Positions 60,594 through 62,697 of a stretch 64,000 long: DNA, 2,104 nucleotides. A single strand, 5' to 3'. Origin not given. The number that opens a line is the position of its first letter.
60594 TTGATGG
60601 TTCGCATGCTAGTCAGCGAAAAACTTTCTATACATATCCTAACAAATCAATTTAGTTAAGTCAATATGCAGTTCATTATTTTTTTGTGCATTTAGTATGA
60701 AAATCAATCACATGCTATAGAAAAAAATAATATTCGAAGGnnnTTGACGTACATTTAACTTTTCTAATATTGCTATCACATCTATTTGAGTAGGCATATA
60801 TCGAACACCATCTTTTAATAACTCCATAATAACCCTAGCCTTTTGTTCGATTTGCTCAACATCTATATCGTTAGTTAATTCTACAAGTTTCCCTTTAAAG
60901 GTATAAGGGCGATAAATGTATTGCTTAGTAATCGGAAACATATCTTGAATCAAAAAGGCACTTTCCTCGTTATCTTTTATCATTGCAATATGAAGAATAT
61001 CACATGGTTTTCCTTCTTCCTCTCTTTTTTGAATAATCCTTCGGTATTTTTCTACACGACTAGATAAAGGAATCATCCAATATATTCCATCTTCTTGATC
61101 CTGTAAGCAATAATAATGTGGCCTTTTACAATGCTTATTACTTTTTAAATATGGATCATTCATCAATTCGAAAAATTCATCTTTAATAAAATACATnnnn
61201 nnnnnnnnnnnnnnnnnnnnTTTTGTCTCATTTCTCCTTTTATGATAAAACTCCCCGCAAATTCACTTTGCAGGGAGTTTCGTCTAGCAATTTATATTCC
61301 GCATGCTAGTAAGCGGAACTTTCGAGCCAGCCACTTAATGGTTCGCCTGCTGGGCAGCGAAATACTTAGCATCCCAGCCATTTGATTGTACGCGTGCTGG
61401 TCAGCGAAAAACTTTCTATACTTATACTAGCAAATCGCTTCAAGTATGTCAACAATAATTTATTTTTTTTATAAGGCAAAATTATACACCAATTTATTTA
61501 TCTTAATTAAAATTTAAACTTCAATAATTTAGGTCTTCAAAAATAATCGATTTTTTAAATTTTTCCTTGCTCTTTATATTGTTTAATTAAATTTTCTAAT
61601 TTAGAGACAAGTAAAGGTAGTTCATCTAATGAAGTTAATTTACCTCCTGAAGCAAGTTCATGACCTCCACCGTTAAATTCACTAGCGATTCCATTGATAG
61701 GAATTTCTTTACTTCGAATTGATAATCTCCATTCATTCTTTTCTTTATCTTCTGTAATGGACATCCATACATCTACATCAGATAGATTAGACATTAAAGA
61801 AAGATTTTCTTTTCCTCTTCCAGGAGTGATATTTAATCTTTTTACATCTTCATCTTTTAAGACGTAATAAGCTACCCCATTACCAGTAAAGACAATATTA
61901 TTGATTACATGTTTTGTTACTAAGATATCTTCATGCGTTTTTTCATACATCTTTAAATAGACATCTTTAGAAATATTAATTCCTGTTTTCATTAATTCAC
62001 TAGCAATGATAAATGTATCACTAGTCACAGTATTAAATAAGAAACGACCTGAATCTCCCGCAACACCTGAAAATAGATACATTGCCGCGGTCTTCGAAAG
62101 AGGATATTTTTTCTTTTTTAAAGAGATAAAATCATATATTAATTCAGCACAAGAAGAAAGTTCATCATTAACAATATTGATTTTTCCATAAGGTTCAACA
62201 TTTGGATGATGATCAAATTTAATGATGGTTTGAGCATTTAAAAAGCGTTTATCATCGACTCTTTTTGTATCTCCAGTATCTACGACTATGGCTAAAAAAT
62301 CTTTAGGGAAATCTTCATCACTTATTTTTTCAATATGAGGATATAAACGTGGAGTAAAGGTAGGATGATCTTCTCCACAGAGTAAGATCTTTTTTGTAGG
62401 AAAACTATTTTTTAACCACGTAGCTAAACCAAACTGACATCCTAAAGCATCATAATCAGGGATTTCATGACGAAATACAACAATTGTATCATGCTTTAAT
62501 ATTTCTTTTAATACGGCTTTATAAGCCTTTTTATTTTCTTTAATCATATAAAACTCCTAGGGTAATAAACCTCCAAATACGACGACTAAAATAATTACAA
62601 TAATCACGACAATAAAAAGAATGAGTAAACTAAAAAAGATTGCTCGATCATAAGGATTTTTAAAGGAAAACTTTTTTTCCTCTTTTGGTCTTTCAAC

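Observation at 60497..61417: Near-identical antitoxin repeats but diverged toxins in the two adjacent type III loci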

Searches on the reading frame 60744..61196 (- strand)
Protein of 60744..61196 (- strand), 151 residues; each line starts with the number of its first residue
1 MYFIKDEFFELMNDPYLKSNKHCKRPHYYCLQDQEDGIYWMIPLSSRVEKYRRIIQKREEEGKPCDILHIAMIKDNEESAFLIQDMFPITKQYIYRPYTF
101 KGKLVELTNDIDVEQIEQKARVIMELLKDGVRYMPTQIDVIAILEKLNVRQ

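Call 5: search_protein_families(library=pfam, proteins=[window:60744-61196:-], max_evalue=1)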
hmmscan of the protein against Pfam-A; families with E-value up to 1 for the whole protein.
window:60744-61196:- (151 aa): 0 families

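Call 9: search_solved_structures(query=window:60744-61196:-, max_evalue=1, show_alignments=2)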
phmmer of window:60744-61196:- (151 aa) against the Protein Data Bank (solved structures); distinct sequences matched with E-value up to 1: 5.
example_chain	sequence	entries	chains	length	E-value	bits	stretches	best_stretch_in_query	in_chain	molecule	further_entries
4rmo_A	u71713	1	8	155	5.6e-52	178.7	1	2-147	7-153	CptN Toxin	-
7bpp_A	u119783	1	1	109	0.18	14.8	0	31-70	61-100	NF5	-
9m9d_F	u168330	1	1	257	0.27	14.2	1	92-135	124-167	ECF RNA polymerase sigma factor SigE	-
9m9e_F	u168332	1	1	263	0.29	14.1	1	92-135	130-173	ECF RNA polymerase sigma factor SigE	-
9m98_F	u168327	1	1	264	0.29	14.1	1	92-135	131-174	ECF RNA polymerase sigma factor SigE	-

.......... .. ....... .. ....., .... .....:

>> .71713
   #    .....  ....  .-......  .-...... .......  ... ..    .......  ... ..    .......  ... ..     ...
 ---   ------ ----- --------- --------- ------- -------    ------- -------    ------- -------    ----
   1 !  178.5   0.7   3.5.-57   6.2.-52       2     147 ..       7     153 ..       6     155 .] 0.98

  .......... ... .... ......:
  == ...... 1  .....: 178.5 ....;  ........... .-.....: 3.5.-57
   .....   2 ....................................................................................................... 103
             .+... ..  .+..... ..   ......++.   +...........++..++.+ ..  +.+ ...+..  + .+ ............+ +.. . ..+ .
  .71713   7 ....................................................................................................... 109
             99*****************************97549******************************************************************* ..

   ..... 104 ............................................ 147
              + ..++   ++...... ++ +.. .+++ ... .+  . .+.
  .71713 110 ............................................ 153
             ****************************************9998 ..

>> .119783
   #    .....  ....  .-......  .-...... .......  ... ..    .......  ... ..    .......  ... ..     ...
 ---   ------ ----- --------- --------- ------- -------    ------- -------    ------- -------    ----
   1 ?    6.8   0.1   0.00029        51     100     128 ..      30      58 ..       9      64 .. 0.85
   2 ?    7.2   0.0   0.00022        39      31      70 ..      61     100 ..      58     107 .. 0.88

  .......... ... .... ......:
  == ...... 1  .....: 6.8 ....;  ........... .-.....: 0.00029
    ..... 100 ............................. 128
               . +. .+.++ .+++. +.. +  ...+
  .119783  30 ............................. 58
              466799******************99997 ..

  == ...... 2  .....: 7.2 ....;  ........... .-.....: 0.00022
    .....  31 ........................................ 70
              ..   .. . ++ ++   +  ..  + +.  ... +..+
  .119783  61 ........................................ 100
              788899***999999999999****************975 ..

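Call 10: search_protein_families(library=padloc, proteins=[window:60744-61196:-], max_evalue=1)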
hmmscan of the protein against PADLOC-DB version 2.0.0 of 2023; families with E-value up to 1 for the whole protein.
window:60744-61196:- (151 aa): 0 families

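Call 11: search_protein_families(library=ncbifam, proteins=[window:60744-61196:-], max_evalue=1)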
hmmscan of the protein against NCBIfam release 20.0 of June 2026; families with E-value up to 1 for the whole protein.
window:60744-61196:- (151 aa): 1 family
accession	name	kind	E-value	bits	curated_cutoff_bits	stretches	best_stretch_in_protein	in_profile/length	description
NF047359.1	CptIN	equivalog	6.7e-47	159.1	90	1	1-147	3-150/150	type III toxin-antitoxin system CptIN family toxin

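Call 22: find_homologous_proteins(query=window:60744-61196:-)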
Query window:60744-61196:- (151 aa): 1279 proteins with E <= 0.001 among 1281 candidates; the best 120 are listed.
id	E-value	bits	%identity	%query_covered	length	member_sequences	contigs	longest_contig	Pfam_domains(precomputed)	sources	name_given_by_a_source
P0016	5.7e-57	210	63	99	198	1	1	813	-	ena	-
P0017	9.2e-57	209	63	97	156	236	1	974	-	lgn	-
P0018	1.2e-56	208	63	99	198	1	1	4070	-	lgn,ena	-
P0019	1.3e-56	208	63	99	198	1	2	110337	-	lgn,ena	-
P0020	1.7e-56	208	63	99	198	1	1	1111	-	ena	-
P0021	2.4e-56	208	61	99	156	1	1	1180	-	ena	-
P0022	3.3e-56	207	61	99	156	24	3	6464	-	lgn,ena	-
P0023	3.4e-56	207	62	99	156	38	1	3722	-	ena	-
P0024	3.7e-56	207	61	99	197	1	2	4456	-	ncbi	-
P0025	4.0e-56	207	62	97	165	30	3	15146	-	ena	-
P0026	6.1e-56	206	62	99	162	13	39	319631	-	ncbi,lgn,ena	-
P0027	6.5e-56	206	62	99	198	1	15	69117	-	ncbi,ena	-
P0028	6.5e-56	206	62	99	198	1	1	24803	-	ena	-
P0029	8.0e-56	206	62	99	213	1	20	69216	-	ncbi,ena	-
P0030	9.1e-56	206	62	99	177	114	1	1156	-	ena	-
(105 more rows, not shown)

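Call 28: find_related_loci(query=A2, collection=genome_contigs, flank=2500)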
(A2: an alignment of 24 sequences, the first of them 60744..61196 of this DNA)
Query A2 (151 aa) in genome_contigs; peptide patterns used: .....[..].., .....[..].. (x = any residue, [..] = any of these).
401 stretches matched a pattern; 303 encode a relative of the query (tblastn E <= 1e-3); the best 80 are kept; 80 distinct loci.
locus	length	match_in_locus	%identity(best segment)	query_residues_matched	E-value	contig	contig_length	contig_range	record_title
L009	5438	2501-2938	64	2-147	9e-63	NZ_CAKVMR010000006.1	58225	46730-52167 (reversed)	MAG: uncultured Holdemanella sp. isolate REFINED_METABAT215_TOP10_CONTIGS_1500_ASSEMBLY_K77_MERGED__Hadza_MoBio_hadza-E-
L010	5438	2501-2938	64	2-147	6e-63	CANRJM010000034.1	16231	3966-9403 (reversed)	MAG: uncultured Lachnospiraceae bacterium isolate Lapin-024__bin35 genome assembly, contig: Lapin-024__NODE_4556_length_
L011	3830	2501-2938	64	2-147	1e-62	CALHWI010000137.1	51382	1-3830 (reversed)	MAG TPA_asm: uncultured Solobacterium sp. isolate ERR525737_bin.15_CONCOCT_v1.1_MAG genome assembly, contig: ERZ1741852.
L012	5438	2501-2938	64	2-147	6e-62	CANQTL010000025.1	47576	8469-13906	MAG: uncultured Lachnospiraceae bacterium isolate Lapin-008__bin36 genome assembly, contig: Lapin-008__NODE_920_length_4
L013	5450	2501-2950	61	2-151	2e-61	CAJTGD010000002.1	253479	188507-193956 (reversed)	Lachnospiraceae bacterium isolate C84_6_DL94_Fmh genome assembly, contig: MGBC000187.2, whole genome shotgun sequence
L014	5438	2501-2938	62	2-147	2e-61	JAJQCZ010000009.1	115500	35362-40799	MAG: Lachnospiraceae bacterium isolate C.B3_11 NODE_31_length_115500_cov_23.791139, whole genome shotgun sequence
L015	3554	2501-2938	62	2-147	4e-61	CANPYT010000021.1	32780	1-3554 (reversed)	MAG: uncultured Acetatifactor sp. isolate Lapin-002__bin88 genome assembly, contig: Lapin-002__NODE_1749_length_32780_co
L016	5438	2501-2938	62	2-147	6e-61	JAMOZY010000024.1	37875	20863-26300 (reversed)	MAG: Clostridium sp. isolate NALB_7811_6 Scaffold_#24__SCF_024___37875_bp, whole genome shotgun sequence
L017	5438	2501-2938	62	2-147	5e-61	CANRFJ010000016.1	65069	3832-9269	MAG: uncultured Lachnospiraceae bacterium isolate Lapin-023__bin96 genome assembly, contig: Lapin-023__NODE_607_length_6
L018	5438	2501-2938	62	2-147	5e-61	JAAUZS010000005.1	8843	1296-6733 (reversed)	MAG: Lachnospiraceae bacterium isolate Mgla_MAG_29-bin_8 c_000000018285, whole genome shotgun sequence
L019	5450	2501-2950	61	2-151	3e-61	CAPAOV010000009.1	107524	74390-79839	MAG TPA_asm: uncultured Eubacterium sp. isolate MGBC123555 genome assembly, contig: MGBC123555.9, whole genome shotgun s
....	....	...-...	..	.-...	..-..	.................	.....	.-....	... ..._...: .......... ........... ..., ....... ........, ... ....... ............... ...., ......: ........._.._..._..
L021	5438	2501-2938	62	2-147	4e-61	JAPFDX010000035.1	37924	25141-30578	MAG: Roseburia sp. isolate bin_11_LilbubCat k141_70770, whole genome shotgun sequence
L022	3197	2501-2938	62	2-147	6e-61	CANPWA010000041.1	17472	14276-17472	MAG: uncultured Acetatifactor sp. isolate Lapin-001__bin37 genome assembly, contig: Lapin-001__NODE_3365_length_17472_co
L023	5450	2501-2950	59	2-151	1e-60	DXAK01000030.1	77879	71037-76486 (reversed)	MAG TPA_asm: Candidatus Mediterraneibacter pullicola isolate ChiSjej2B20-11307 ChiSjej2B20M5__C148701_L77879_SAMN0800993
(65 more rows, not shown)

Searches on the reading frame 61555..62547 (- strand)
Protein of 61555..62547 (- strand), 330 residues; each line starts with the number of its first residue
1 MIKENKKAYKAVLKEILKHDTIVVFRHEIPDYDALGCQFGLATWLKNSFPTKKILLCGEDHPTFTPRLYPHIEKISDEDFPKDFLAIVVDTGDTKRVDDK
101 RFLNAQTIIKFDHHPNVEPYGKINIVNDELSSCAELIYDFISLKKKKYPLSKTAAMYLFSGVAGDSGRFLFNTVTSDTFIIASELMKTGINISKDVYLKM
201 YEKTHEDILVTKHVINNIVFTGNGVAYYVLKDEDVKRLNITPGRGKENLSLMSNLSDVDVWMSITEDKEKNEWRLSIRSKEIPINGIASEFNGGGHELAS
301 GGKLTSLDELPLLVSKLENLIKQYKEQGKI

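Call 46: find_encoding_contigs(protein=window:61555-62547:-, flank=6000, max_places=10)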
Protein window:61555-62547:- (330 aa): 3 contigs read that carry it; 3 places shown.
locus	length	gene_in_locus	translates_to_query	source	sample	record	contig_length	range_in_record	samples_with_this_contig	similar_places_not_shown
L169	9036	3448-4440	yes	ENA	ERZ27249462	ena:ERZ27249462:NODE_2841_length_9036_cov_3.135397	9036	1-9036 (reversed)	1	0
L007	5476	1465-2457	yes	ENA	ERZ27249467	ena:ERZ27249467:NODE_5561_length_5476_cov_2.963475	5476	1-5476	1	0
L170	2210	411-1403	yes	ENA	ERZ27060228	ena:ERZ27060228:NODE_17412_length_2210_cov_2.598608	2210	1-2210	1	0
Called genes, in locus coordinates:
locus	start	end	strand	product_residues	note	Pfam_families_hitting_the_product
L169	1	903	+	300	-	?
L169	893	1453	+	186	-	PF13556:HTH_30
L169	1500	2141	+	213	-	PF01081:Aldolase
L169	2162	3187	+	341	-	PF00294:PfkB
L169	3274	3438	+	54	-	-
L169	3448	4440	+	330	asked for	PF01368:DHH, PF02272:DHHA1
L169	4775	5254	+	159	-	-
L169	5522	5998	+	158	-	-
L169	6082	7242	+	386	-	-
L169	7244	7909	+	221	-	PF01128:IspD, PF12804:NTP_transf_3 (weak)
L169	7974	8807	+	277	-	-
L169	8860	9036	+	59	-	?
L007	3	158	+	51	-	?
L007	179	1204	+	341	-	PF00294:PfkB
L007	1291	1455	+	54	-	-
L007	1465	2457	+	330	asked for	PF01368:DHH, PF02272:DHHA1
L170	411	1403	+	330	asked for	PF01368:DHH, PF02272:DHHA1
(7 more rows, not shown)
